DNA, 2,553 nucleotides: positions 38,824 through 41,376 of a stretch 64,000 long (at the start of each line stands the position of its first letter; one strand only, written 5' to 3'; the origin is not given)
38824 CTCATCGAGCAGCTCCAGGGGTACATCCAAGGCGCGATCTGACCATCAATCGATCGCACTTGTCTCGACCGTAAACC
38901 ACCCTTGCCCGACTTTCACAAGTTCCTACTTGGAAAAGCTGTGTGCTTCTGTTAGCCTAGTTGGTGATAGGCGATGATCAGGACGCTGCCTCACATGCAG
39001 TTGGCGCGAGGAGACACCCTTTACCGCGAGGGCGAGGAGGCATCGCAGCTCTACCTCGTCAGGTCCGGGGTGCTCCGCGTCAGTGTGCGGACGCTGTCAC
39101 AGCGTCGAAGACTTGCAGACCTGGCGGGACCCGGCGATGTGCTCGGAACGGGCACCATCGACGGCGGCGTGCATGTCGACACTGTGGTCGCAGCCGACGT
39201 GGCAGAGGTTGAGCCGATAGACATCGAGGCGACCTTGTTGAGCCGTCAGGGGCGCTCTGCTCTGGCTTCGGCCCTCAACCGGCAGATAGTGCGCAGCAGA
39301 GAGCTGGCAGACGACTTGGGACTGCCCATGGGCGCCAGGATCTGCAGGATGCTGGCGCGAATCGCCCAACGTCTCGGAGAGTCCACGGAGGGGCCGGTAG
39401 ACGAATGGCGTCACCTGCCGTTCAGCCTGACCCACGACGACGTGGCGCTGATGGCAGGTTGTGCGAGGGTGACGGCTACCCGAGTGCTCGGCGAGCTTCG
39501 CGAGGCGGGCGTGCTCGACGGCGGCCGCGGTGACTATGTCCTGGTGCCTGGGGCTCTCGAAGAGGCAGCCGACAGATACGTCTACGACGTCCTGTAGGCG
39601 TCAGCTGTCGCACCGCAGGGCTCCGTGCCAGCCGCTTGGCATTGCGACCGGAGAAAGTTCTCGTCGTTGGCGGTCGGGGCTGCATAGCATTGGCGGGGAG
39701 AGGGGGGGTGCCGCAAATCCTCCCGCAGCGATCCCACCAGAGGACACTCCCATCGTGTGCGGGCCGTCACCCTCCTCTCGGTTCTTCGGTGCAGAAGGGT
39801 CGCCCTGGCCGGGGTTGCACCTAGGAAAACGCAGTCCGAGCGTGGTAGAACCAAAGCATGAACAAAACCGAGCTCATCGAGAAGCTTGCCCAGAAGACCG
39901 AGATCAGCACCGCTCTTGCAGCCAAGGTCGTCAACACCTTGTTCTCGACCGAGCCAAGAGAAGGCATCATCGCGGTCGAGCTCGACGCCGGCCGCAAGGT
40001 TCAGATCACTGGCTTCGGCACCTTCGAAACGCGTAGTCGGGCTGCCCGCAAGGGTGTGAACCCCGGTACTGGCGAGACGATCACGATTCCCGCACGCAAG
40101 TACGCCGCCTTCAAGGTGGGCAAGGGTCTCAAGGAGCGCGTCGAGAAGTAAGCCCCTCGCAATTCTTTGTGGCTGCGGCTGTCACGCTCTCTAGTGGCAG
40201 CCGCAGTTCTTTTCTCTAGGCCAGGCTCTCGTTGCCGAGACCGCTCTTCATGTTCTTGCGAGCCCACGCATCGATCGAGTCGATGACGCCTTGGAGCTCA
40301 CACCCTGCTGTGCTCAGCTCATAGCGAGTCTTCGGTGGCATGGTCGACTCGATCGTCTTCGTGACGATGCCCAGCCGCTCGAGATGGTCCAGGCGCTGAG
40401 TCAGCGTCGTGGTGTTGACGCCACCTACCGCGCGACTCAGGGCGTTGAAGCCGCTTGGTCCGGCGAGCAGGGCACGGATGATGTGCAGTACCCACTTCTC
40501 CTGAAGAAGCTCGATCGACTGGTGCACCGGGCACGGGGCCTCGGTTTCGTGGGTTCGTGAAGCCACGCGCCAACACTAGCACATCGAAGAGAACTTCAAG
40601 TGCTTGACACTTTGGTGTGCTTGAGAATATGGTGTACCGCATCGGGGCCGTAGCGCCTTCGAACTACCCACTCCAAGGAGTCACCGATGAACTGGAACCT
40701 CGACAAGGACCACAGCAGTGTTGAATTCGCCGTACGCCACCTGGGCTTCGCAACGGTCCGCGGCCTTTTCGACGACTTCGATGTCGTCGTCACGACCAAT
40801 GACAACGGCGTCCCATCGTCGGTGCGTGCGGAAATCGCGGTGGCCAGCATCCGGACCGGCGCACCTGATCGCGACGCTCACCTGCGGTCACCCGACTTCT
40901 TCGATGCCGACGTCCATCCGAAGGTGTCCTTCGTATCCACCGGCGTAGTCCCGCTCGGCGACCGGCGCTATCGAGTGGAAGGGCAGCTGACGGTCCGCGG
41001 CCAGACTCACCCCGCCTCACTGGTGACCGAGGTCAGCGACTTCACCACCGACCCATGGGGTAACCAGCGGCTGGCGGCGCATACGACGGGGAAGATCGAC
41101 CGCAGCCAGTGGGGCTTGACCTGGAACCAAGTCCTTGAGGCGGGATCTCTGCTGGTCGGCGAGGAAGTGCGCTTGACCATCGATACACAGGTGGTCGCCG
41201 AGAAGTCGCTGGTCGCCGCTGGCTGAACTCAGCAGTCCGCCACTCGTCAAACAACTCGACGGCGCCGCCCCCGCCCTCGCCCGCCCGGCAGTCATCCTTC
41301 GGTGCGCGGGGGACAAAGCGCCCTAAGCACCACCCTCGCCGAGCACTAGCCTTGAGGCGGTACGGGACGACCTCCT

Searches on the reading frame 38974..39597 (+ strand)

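Call 18: search_protein_families(library=pfam, proteins=[window:38974-39597:+])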
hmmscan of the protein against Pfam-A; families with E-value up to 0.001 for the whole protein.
window:38974-39597:+ (207 aa): 4 families
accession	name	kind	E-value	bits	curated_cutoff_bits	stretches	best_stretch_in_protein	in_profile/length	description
PF13545.12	HTH_Crp_2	-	7.6e-12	45.5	27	1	121-196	1-68/70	Crp-like helix-turn-helix domain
PF00027.35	cNMP_binding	-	2.9e-11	43.6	27.5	1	9-78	3-73/89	Cyclic nucleotide-binding domain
PF00325.26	Crp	-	5.3e-07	29.7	21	1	152-181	3-32/32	Bacterial regulatory proteins, crp family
PF25213.1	HVO_A0261_N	-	0.00063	20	35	0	153-191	26-64/86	HVO_A0261 N-terminal domain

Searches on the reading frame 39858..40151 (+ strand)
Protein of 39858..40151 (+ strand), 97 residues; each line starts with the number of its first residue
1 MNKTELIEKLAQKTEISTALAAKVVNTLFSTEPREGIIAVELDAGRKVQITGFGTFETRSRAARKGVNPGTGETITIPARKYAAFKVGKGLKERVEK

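Call 18: search_protein_families(library=pfam, proteins=[window:39858-40151:+])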
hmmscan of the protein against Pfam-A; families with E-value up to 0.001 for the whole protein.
window:39858-40151:+ (97 aa): 1 family
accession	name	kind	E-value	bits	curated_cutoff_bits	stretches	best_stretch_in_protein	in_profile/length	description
PF00216.26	Bac_DNA_binding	-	5.2e-28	97.6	22.4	1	1-95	1-89/90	Bacterial DNA-binding protein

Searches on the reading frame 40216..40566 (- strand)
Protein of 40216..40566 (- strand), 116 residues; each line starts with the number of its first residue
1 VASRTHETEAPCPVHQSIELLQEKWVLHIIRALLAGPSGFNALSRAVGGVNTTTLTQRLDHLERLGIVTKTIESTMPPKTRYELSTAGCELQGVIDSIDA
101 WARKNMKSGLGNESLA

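Call 18: search_protein_families(library=pfam, proteins=[window:40216-40566:-])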
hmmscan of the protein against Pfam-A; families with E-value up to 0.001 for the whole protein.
window:40216-40566:- (116 aa): 1 family
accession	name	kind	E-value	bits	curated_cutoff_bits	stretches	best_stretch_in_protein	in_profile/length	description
PF01638.23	HxlR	-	2.7e-19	69.2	20.8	1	20-107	1-88/91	HxlR-like helix-turn-helix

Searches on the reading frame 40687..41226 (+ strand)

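Call 18: search_protein_families(library=pfam, proteins=[window:40687-41226:+])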
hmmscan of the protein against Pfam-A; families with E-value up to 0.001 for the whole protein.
window:40687-41226:+ (179 aa): 1 family
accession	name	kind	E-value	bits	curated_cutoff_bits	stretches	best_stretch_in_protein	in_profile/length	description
PF04264.18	YceI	-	9.6e-43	146.6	23.7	1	3-168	1-149/150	YceI-like domain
